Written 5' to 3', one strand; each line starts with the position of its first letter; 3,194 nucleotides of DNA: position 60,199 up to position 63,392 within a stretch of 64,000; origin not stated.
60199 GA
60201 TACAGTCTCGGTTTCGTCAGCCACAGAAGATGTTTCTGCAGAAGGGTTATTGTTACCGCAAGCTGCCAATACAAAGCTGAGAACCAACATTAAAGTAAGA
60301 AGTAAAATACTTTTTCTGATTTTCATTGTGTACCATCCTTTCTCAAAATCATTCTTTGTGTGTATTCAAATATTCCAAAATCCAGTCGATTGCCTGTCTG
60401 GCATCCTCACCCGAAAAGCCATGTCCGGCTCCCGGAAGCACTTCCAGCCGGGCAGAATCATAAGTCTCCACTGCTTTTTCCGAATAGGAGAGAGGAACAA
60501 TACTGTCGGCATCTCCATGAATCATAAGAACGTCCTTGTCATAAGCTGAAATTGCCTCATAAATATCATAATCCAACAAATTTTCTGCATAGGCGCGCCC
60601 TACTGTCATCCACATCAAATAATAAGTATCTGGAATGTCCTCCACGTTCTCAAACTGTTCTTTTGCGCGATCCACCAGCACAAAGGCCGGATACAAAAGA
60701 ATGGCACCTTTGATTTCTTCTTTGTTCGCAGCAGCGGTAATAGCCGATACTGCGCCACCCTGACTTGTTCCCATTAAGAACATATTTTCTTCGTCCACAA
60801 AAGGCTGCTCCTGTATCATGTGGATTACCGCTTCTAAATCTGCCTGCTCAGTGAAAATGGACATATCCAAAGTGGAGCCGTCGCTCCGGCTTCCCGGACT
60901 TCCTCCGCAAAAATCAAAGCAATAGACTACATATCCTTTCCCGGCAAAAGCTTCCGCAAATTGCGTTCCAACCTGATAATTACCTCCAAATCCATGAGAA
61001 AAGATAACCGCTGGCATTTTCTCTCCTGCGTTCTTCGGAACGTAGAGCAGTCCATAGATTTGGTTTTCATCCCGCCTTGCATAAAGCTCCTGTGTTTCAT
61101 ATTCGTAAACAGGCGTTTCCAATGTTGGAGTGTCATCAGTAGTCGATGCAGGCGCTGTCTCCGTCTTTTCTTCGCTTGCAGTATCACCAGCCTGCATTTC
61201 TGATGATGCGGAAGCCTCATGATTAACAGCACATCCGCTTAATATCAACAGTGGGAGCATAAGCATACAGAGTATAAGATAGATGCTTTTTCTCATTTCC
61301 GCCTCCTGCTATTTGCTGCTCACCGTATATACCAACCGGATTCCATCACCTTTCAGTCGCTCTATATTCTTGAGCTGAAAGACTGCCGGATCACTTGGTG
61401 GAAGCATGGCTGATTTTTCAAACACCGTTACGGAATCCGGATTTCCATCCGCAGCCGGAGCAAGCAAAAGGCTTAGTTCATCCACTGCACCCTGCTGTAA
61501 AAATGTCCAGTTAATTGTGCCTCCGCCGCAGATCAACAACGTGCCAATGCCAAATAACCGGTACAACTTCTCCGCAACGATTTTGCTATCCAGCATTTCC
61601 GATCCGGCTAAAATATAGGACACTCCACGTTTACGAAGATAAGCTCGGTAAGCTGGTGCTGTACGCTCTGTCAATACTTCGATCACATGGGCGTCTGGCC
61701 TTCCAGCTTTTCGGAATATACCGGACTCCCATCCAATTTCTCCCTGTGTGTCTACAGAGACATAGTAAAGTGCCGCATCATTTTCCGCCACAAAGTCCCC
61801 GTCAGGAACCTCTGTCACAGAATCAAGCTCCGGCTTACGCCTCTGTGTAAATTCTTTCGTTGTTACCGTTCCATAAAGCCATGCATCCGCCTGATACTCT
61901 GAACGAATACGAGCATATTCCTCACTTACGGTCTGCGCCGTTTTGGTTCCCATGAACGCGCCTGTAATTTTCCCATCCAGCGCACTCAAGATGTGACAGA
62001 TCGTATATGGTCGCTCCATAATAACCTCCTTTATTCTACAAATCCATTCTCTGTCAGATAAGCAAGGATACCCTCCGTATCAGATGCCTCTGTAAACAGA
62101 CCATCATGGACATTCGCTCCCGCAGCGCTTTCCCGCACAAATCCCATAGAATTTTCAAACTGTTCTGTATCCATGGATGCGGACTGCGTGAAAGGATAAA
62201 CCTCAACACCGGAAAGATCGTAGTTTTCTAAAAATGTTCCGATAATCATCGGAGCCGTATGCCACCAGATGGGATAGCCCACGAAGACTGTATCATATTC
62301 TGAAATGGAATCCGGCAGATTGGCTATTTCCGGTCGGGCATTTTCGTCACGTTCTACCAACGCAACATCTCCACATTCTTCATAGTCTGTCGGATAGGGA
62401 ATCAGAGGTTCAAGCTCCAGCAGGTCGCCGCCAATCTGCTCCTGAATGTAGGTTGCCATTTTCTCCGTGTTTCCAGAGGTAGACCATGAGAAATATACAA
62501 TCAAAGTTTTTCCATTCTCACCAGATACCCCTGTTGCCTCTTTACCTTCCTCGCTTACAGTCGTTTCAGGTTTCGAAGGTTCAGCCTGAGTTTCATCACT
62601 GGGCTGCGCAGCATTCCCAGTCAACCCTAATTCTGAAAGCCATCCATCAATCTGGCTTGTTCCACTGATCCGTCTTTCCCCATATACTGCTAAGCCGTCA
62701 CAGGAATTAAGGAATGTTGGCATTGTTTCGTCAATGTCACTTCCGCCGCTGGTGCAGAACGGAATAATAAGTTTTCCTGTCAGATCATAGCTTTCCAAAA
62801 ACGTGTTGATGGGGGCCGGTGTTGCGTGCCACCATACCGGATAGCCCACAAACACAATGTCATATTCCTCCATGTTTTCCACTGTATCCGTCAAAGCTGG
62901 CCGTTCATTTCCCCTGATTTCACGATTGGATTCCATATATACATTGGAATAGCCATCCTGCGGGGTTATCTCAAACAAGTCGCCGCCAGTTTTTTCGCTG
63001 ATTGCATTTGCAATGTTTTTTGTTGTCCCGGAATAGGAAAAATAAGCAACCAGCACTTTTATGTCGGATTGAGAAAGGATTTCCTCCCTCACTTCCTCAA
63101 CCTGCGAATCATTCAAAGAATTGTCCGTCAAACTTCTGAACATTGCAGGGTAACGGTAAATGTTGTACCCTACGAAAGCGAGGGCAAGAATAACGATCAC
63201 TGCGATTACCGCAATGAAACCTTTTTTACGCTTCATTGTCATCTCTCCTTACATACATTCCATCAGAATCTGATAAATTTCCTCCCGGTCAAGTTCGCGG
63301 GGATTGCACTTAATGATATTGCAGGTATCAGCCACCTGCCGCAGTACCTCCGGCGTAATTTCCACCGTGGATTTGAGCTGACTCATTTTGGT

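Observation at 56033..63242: Cluster of extracytoplasmic flavodoxin-like lipoproteins with secreted ApbE flavin transferase, a DUF4405-like membrane protein and cytoplasmic flavin/Fe-S reductases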

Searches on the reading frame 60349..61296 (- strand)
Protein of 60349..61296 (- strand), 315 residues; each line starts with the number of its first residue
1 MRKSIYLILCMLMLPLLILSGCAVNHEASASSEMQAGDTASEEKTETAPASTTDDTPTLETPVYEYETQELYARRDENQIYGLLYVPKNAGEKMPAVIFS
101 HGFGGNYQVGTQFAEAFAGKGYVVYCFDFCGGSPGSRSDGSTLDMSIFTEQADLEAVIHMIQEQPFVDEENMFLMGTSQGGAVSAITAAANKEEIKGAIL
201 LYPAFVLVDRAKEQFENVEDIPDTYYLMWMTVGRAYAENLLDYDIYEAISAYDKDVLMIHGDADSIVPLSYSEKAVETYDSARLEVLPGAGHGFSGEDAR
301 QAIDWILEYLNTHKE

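Call 3: search_protein_families(library=pfam, proteins=[window:60349-61296:-], max_evalue=0.01)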
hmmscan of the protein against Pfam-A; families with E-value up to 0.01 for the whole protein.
window:60349-61296:- (315 aa): 17 families
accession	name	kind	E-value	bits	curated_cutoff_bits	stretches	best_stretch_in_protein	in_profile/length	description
PF12146.15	Hydrolase_4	-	1.4e-19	70.8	27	1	95-208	5-114/239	Serine aminopeptidase, S33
PF00561.26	Abhydrolase_1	-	9.3e-17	61.9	25.8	2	95-226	1-128/245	alpha/beta hydrolase fold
PF00326.27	Peptidase_S9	-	1.4e-13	51.3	22.6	1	117-311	10-211/213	Prolyl oligopeptidase family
PF01738.24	DLH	-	8e-13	48.9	21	1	82-300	3-194/217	Dienelactone hydrolase family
PF05448.18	AXE1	-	1.6e-12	47.3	21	2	153-212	159-217/321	Acetyl xylan esterase (AXE1)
PF12697.13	Abhydrolase_6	-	1.5e-08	36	26.3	1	97-299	1-211/217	Alpha/beta hydrolase family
PF02230.22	Abhydrolase_2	-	4e-08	33.8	23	1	151-222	87-158/217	Phospholipase/Carboxylesterase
PF20434.5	BD-FAE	-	5.9e-08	32.9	26.8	1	84-275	3-211/215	BD-FAE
PF07859.19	Abhydrolase_3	-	1.2e-07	32.2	25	1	153-294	51-208/210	alpha/beta hydrolase fold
PF02129.25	Peptidase_S15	-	2.1e-07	31.4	23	1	83-204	8-129/262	X-Pro dipeptidyl-peptidase (S15 family)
PF03403.19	PAF-AH_p_II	-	3.3e-06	26.4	20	1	90-126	96-132/372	Platelet-activating factor acetylhydrolase, isoform II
PF20408.4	Abhydrolase_11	-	1.5e-05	25.2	27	1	96-214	4-119/193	Alpha/beta hydrolase domain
PF12740.14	PETase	-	0.00018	21.5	28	1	82-203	42-157/263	PET hydrolase-like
PF08386.16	Abhydrolase_4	-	0.0003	21.3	21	1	253-312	34-93/103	TAP-like protein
PF12695.13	Abhydrolase_5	-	0.0015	18.8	27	0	157-203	46-91/164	Alpha/beta hydrolase family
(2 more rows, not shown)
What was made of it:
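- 60349..61296 (-): g3: alpha/beta-hydrolase lipoprotein related to cinnamoyl, chlorogenate and ferulate esterases. Pfam Hydrolase_4/DLH and related families (call 3).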

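Call 4: search_protein_families(library=ncbifam, proteins=[window:60349-61296:-], max_evalue=0.01)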
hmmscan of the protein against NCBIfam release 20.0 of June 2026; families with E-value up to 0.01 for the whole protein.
window:60349-61296:- (315 aa): 30 families (the best 25 are shown)
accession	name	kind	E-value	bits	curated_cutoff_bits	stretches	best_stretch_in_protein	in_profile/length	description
NF047920.1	lactonase_UilS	equivalog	2.5e-16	60.2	400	1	74-198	5-125/285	UilS family quorum-quenching N-acyl-homoserine lactonase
NF007857.0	PRK10566.1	equivalog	3.2e-10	40.2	201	1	87-276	19-209/249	esterase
NF011457.0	PRK14875.1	equivalog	1.1e-09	37.7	307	2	243-310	305-369/372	acetoin dehydrogenase dihydrolipoyllysine-residue acetyltransferase subunit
NF050058.1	e_dPHAscl_type1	hypoth_equivalog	4.7e-09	36.1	150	1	150-278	84-203/276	extracellular catalytic domain type 1 short-chain-length polyhydroxyalkanoate depolymerase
NF051488.1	bifunc_PcaDC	exception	3.6e-08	32.9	390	1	236-313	176-253/375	bifunctional 3-oxoadipate enol-lactonase/4-carboxymuconolactone decarboxylase PcaDC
NF041096.1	esterase_EstD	equivalog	6.2e-08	32.1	600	1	78-221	145-292/421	esterase EstD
TIGR01250.1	pro_imino_pep_2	subfamily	9.7e-08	31.9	167.65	1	88-200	20-126/288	proline iminopeptidase-family hydrolase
NF041759.1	mac_hydro_EstT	equivalog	1.5e-06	27.6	450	1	245-310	212-277/278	macrolide hydrolase EstT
TIGR02427.1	protocat_pcaD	equivalog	3.1e-06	26.8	255.85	0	237-310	177-250/251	3-oxoadipate enol-lactonase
TIGR03611.1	RutD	equivalog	3.7e-06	26.5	238.5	1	198-311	145-256/258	pyrimidine utilization protein D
NF051487.1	bifunc_PcaCD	exception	5.2e-06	25.8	430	0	237-310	338-411/413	bifunctional 4-carboxymuconolactone decarboxylase/3-oxoadipate enol-lactonase PcaCD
NF050089.1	i_nPHAscl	equivalog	9.1e-06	24.9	300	0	249-309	226-287/288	intracellular short-chain-length polyhydroxyalkanoate depolymerase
NF052610.1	macro_16_ester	equivalog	1.7e-05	24.3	420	1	250-308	220-278/281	alpha/beta fold macrolide esterase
TIGR03100.1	hydr1_PEP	hypoth_equivalog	5.2e-05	22.7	168.45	0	105-204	41-133/274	hydrolase 1, exosortase A system-associated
TIGR00976.1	CocE_NonD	subfamily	9.8e-05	21.6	66.3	1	84-217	13-141/550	CocE/NonD family hydrolase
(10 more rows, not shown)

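Call 48: search_solved_structures(query=window:60349-61296:-, max_evalue=0.00001)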
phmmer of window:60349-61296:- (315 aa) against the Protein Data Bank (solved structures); distinct sequences matched with E-value up to 0.00001: 33.
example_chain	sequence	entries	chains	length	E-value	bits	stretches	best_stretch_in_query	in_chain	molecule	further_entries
9w30_A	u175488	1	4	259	7.2e-30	107.4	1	80-305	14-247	Alpha/beta superfamily hydrolase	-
7wwh_A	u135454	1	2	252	2.7e-24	89.2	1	80-298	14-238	Alpha/beta hydrolase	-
7q4h_A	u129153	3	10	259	3.3e-24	88.9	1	80-310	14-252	Hydrolase_4 domain-containing protein | Serine aminopeptidase S33 domain-containing protein | Prolyl oligopeptidase family protein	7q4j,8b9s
9h0z_A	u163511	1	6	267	4.1e-24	88.5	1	79-310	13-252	Serine aminopeptidase S33 domain-containing protein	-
10bv_A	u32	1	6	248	9.7e-23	84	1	91-310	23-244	Chlorogenic acid esterase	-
7xrh_A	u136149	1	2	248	2e-22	83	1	91-311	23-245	Cinnamoyl esterase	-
7xri_A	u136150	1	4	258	5.1e-22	81.7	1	91-311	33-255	Cinnamoyl esterase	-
3pf8_A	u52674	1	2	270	8.4e-22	80.9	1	74-312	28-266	Cinnamoyl esterase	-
3pf9_A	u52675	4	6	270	2.2e-21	79.6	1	74-312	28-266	Cinnamoyl esterase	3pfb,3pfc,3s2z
3qm1_A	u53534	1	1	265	5e-21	78.4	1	74-310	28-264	Cinnamoyl esterase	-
9pjb_A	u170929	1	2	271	1e-20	77.4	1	78-311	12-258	MHETase MHT043-5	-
8slj_A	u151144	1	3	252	1.8e-20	76.5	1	91-310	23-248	Alpha/beta hydrolase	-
8skm_A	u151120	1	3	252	2.1e-20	76.4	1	91-310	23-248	Chlorogenic acid esterase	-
8b4u_A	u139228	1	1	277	9.1e-20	74.3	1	77-310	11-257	Alpha/beta hydrolase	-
7qjn_A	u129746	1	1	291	8.1e-17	64.6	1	94-296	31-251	Dienelactone hydrolase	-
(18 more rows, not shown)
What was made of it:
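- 60349..61296 (-): The nearest solved relatives include cinnamoyl, chlorogenic acid and ferulic acid esterases, E 1e-16 to 1e-23 (call 48).
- g3 resembles phenolic-acid esterases (call 48). The closest solved relatives of g3 include cinnamoyl, chlorogenic acid and ferulic acid esterases (call 48). The esterase fold is catalytically promiscuous, and the hit list also includes MHETase-like and dienelactone hydrolases (call 48).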

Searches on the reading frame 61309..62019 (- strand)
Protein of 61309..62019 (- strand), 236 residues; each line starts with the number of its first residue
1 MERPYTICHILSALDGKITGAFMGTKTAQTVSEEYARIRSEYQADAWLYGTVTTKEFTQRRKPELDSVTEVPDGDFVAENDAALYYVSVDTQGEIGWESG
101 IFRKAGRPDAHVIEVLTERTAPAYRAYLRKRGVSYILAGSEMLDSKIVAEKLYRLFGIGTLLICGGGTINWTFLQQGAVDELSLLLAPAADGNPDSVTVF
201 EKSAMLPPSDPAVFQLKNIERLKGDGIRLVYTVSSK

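Call 3: search_protein_families(library=pfam, proteins=[window:61309-62019:-], max_evalue=0.01)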
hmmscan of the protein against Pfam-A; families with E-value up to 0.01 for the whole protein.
window:61309-62019:- (236 aa): 1 family
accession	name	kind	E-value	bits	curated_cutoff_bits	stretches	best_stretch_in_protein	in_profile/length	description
PF01872.23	RibD_C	-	2e-12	47.8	24.1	1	4-222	1-191/197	RibD C-terminal domain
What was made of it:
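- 61309..62019 (-): g2: RibD_C/DHFR-like reductase with no signal peptide (cytoplasmic). It is not the housekeeping RibD. Pfam RibD_C at 47.8 bits (call 3).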

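Call 4: search_protein_families(library=ncbifam, proteins=[window:61309-62019:-], max_evalue=0.01)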
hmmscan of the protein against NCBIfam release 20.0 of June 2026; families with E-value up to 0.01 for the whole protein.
window:61309-62019:- (236 aa): 2 families
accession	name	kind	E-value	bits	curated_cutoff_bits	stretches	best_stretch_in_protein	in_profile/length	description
TIGR00227.1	ribD_Cterm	domain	4.5e-14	52.5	150.15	1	3-231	2-214/216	riboflavin-specific deaminase C-terminal domain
TIGR01508.1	rib_reduct_arch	equivalog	3.2e-12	46.1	186.45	1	87-232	71-209/210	2,5-diamino-6-(ribosylamino)-4(3H)-pyrimidinone 5'-phosphate reductase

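Call 47: search_solved_structures(query=window:61309-62019:-, max_evalue=0.001)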
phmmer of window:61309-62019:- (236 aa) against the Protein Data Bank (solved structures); distinct sequences matched with E-value up to 0.001: 6.
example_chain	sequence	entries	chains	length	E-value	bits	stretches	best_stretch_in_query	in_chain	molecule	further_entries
6p8c_A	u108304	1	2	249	2.2e-11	46.8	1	3-233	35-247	2,5-diamino-6-ribosylamino-4(3H)-pyrimidinone 5'-phosphate reductase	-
2azn_A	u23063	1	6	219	3.2e-11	46.2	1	126-233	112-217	Putative 5-amino-6-(5-phosphoribosylamino)uracil reductase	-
5xv2_A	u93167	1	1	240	7.9e-06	28.6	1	61-233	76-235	Conserved protein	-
5xux_A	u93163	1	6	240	1e-05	28.3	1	79-233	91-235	Conserved protein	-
5xv0_A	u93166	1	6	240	1e-05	28.3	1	79-233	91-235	Conserved protein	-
5xv5_A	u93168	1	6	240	1.7e-05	27.6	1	87-233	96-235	Conserved protein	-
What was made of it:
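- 61309..62019 (-): Only weak PDB matches to RibD-type reductases (call 47).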

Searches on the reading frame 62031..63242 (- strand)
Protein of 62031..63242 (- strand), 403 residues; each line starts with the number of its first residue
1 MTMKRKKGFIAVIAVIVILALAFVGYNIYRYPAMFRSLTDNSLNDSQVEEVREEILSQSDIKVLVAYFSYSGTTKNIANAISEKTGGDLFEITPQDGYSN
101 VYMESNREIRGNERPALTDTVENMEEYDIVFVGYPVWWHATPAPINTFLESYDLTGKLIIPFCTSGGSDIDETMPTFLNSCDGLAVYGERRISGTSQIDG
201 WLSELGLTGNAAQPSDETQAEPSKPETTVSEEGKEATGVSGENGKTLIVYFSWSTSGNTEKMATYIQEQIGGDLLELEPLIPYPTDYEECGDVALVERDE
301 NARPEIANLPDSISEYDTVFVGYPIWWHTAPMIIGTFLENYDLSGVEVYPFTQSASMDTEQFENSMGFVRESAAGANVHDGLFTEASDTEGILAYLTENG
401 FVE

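Call 3: search_protein_families(library=pfam, proteins=[window:62031-63242:-], max_evalue=0.01)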
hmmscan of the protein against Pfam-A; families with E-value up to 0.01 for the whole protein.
window:62031-63242:- (403 aa): 6 families
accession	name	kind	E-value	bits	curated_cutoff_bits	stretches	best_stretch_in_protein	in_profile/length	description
PF12682.12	Flavodoxin_4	-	4.8e-66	221.5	24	2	62-185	1-132/155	Flavodoxin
PF12724.12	Flavodoxin_5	-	1.3e-10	42.3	27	0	64-92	1-31/145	Flavodoxin domain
PF03358.20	FMN_red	-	1.9e-09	37.7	24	1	70-167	12-117/152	NADPH-dependent FMN reductase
PF12641.12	Flavodoxin_3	-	1.1e-07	32.2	27.5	0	116-171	30-83/160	Flavodoxin domain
PF02525.22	Flavodoxin_2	-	1.4e-06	28.6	27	0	115-150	66-101/198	Flavodoxin-like fold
PF00258.30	Flavodoxin_1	-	0.00085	19.9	25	0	251-275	2-26/143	Flavodoxin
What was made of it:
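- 62031..63242 (-): g1: membrane-anchored protein with two Flavodoxin_4 domains. Neither domain has a flavinylation insert. Predicted to face outwards. Pfam Flavodoxin_4 E 4.8e-66 in two stretches (call 3).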

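Call 4: search_protein_families(library=ncbifam, proteins=[window:62031-63242:-], max_evalue=0.01)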
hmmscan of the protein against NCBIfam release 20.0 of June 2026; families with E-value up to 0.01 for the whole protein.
window:62031-63242:- (403 aa): 16 families
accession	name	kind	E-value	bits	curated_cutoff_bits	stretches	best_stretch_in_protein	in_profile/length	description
NF005501.0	PRK07116.1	subfamily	2.7e-77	257.7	198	2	60-205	3-159/161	flavodoxin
NF005389.0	PRK06934.1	equivalog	6e-53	179.4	172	2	238-355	53-169/221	flavodoxin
NF007280.0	PRK09739.1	equivalog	5.6e-09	35.9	162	2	299-339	63-103/199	NAD(P)H oxidoreductase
NF038196.1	ferrodoxin_EFR1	subfamily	9e-08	32.5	75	0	66-177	2-91/242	EFR1 family ferrodoxin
NF006735.0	PRK09267.1-1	equivalog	3.6e-07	30.1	315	0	120-172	40-96/176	flavodoxin FldA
NF006737.0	PRK09267.1-3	equivalog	9.4e-07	28.6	238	0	250-278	6-34/174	flavodoxin FldA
TIGR01753.1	flav_short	equivalog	2.1e-06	28.3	123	1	247-270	2-23/140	flavodoxin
NF005216.0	PRK06703.1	subfamily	8e-06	26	127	0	62-93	3-34/151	flavodoxin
NF006736.0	PRK09267.1-2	equivalog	0.00022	21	202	0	62-93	3-34/161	flavodoxin FldA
TIGR01754.1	flav_RNR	hypoth_equivalog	0.00025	20.9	163.8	0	62-86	2-26/140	putative ribonucleotide reductase-associated flavodoxin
NF045594.1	flavodox_BilS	equivalog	0.00046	20.2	155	0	65-168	3-80/160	flavodoxin family protein BilS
TIGR01752.1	flav_long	equivalog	0.0007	19.2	146.75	0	63-92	2-34/167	flavodoxin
NF006747.0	PRK09271.1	equivalog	0.00084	19.1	104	0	62-86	2-26/160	flavodoxin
NF010075.0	PRK13556.1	subfamily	0.0021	18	188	0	299-346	72-120/208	FMN-dependent NADH-azoreductase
NF002999.0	PRK03767.1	equivalog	0.0039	17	141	0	62-157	3-97/200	NAD(P)H:quinone oxidoreductase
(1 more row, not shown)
